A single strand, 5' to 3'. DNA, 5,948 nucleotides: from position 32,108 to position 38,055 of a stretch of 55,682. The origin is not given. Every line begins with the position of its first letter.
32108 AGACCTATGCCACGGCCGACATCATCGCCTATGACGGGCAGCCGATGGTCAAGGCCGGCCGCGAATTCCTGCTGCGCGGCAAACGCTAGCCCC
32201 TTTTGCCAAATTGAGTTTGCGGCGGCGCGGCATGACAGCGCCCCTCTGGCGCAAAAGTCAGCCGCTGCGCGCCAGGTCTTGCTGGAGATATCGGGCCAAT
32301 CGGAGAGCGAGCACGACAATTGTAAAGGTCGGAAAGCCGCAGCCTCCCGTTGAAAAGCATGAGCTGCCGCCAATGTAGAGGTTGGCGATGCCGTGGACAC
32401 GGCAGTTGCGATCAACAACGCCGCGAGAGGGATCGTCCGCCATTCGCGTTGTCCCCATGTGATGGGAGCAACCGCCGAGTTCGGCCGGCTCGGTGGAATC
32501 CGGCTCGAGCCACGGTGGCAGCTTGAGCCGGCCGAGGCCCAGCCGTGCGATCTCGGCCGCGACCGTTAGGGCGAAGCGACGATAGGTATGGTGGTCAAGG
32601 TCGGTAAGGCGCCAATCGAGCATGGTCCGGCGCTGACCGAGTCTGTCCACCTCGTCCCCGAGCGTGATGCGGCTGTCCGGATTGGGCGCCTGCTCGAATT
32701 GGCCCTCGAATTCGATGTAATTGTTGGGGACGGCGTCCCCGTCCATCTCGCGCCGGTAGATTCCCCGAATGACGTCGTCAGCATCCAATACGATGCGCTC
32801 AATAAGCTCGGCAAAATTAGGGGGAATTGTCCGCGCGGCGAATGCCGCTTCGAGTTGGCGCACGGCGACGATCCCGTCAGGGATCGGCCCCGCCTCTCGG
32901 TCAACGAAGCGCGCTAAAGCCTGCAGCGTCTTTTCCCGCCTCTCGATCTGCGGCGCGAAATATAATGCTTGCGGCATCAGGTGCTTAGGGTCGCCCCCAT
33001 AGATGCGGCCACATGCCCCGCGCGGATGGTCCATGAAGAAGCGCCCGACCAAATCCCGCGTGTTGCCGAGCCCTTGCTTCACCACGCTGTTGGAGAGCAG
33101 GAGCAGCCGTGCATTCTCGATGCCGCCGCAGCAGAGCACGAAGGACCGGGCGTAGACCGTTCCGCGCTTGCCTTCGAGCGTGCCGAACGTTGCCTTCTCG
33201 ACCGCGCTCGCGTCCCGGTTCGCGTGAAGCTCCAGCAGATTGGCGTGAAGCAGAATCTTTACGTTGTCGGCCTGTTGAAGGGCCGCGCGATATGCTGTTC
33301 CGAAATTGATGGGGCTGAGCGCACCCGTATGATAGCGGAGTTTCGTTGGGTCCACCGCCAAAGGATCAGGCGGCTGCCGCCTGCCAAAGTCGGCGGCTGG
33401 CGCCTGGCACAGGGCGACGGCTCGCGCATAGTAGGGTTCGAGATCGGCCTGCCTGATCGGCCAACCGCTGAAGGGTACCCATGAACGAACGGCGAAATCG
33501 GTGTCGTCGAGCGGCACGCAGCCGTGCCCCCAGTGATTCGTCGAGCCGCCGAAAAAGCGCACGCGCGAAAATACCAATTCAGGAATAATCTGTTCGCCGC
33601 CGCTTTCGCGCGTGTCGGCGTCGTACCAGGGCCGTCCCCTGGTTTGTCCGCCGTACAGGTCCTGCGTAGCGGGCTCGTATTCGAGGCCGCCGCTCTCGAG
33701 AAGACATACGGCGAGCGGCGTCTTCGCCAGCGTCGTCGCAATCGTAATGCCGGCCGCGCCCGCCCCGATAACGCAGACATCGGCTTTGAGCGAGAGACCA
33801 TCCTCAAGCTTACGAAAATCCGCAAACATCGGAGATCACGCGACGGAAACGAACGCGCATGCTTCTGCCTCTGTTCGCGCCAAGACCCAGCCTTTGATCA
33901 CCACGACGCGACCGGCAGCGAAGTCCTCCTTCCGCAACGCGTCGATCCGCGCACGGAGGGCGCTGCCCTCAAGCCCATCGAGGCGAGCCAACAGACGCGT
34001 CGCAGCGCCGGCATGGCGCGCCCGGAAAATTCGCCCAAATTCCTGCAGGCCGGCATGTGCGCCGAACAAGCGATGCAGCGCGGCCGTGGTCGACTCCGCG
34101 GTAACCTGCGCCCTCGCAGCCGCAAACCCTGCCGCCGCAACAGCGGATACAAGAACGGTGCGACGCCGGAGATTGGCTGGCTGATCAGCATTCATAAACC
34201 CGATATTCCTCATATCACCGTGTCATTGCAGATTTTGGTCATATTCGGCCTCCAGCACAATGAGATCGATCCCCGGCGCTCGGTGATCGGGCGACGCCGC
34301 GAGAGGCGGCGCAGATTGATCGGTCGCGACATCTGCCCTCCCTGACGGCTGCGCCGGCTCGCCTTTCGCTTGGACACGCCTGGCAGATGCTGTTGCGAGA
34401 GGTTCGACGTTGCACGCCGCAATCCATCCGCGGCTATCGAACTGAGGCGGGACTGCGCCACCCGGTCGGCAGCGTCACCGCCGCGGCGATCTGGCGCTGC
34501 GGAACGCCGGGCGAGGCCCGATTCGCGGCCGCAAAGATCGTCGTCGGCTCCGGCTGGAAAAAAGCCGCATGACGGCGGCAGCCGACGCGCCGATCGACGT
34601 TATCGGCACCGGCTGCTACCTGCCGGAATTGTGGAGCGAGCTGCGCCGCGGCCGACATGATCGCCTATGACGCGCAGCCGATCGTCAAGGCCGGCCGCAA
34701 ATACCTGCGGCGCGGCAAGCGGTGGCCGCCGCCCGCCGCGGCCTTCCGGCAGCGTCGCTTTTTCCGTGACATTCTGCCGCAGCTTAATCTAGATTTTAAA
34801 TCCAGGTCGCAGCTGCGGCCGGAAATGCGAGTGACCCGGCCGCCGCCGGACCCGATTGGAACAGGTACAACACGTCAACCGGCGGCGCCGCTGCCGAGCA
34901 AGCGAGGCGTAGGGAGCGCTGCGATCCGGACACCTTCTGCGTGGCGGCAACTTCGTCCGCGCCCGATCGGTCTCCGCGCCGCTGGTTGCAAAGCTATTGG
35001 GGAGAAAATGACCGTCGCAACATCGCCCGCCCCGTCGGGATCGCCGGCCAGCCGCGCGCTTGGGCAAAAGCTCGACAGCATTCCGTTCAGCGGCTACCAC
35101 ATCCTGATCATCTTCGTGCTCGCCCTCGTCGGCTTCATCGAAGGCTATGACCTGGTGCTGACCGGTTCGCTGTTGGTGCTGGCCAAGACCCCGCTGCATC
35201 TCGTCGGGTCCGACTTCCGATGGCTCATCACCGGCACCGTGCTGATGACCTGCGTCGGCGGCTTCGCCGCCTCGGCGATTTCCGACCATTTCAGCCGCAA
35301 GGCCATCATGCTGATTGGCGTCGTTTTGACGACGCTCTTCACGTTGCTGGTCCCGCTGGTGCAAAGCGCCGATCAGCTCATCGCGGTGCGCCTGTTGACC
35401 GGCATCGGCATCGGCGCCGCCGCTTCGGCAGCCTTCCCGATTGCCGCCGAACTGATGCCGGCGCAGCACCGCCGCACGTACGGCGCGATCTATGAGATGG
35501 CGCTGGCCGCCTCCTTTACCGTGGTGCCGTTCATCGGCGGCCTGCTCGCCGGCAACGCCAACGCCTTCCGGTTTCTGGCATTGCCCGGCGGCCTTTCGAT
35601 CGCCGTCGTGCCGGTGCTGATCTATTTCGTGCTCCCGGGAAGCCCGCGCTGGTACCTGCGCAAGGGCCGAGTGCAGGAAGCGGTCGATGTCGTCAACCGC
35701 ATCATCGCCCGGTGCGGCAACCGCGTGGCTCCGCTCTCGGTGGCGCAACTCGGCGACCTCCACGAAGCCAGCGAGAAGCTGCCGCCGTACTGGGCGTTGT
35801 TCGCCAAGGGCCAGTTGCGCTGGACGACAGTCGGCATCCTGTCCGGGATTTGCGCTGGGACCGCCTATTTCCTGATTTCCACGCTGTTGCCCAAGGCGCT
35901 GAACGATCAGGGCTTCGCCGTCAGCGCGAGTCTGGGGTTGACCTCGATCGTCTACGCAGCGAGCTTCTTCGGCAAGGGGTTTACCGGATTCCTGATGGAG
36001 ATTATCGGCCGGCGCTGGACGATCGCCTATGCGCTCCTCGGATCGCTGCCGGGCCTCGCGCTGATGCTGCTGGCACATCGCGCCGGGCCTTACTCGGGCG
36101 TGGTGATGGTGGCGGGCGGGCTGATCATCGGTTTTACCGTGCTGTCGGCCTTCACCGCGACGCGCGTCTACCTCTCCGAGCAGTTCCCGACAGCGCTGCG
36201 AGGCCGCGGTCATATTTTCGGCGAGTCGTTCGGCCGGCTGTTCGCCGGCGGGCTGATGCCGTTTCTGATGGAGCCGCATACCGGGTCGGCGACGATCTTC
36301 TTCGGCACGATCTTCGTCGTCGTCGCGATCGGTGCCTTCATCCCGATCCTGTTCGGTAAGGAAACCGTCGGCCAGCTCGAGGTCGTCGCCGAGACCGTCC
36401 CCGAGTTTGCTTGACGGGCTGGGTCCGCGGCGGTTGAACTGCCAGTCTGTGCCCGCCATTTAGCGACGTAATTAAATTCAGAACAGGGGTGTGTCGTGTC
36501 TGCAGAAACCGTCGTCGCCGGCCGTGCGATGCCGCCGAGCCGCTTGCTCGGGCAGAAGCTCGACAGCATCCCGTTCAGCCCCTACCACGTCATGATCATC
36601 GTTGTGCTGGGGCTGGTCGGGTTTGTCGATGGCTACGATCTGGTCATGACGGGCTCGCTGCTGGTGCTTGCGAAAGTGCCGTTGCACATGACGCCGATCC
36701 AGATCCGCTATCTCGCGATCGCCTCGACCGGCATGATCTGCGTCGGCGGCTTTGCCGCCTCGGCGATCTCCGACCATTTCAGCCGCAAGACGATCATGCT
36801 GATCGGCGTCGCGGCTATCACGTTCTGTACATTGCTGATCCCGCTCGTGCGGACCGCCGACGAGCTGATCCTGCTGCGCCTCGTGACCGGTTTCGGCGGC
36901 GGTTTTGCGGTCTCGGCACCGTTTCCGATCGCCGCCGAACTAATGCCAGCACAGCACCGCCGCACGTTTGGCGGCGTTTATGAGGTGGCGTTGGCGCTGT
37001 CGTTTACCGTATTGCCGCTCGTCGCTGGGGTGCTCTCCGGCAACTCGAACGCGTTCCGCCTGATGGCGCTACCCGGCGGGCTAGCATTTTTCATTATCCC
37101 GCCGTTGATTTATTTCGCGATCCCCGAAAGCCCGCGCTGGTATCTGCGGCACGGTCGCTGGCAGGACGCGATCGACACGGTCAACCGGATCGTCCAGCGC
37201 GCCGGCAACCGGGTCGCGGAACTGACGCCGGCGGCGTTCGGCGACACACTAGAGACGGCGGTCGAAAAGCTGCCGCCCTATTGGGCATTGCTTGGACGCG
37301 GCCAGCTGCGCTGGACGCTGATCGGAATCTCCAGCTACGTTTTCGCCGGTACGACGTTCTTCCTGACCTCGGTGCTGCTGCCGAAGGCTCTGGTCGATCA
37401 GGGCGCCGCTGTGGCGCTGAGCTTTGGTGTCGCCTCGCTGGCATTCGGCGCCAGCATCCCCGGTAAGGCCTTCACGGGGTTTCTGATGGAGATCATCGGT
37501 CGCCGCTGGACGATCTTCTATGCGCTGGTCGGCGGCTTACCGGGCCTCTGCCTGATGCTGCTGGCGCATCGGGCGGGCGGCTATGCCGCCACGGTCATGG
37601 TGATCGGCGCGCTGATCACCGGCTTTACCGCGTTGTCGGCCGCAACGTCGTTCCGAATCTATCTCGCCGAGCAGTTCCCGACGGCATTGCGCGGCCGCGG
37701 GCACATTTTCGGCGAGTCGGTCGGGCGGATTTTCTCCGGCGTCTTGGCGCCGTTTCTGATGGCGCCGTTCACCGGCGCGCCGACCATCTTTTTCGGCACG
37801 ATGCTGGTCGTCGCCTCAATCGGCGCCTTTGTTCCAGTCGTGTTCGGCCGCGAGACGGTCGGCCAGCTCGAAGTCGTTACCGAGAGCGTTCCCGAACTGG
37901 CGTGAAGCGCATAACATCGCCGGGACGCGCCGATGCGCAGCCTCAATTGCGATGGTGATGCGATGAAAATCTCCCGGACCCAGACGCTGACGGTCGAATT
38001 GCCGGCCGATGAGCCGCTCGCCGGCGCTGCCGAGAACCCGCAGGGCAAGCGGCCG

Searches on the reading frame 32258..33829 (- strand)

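Call 17: search_protein_families(library=pfam, proteins=[window:32258-33829:-], max_evalue=0.0001)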
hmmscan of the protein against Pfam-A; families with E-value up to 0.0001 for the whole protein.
window:32258-33829:- (523 aa): 3 families
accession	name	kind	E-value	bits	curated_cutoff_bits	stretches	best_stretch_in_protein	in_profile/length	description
PF05199.19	GMC_oxred_C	-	3.8e-19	70.1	24.6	1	382-508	1-139/139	GMC oxidoreductase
PF01266.30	DAO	-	3.4e-08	33.8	27.9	1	17-236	1-204/353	FAD dependent oxidoreductase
PF07992.20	Pyr_redox_2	-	2.1e-05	24.6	26.1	0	17-48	2-33/291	Pyridine nucleotide-disulphide oxidoreductase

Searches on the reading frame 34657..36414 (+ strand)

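Call 17: search_protein_families(library=pfam, proteins=[window:34657-36414:+], max_evalue=0.0001)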
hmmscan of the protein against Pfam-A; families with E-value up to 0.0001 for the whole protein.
window:34657-36414:+ (585 aa): 2 families
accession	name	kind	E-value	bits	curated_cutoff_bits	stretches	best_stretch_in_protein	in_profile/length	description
PF07690.21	MFS_1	-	2.4e-33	116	33.4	1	155-523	1-336/347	Major Facilitator Superfamily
PF00083.30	Sugar_tr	-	4.6e-26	92.1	22.3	1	152-571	2-441/452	Sugar (and other) transporter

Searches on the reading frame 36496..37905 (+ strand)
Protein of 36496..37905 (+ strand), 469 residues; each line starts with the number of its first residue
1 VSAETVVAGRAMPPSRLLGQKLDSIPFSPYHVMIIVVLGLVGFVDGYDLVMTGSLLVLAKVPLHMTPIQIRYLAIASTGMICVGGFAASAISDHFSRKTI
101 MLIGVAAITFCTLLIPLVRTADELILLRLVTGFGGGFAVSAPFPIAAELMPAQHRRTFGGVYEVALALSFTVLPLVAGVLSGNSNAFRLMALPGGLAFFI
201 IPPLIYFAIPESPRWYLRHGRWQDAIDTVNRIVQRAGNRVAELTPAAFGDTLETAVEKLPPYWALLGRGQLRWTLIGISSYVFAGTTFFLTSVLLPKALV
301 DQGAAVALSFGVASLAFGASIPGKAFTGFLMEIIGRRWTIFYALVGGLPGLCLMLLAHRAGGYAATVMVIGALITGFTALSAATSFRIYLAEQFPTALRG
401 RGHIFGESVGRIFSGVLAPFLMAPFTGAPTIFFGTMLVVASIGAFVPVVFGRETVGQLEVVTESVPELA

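Call 17: search_protein_families(library=pfam, proteins=[window:36496-37905:+], max_evalue=0.0001)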
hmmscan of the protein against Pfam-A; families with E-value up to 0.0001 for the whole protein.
window:36496-37905:+ (469 aa): 2 families
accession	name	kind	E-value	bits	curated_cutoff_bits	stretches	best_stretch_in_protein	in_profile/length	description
PF07690.21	MFS_1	-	7.7e-26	91.3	33.4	2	39-401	2-330/347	Major Facilitator Superfamily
PF00083.30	Sugar_tr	-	5.3e-19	68.9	22.3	1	41-456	8-442/452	Sugar (and other) transporter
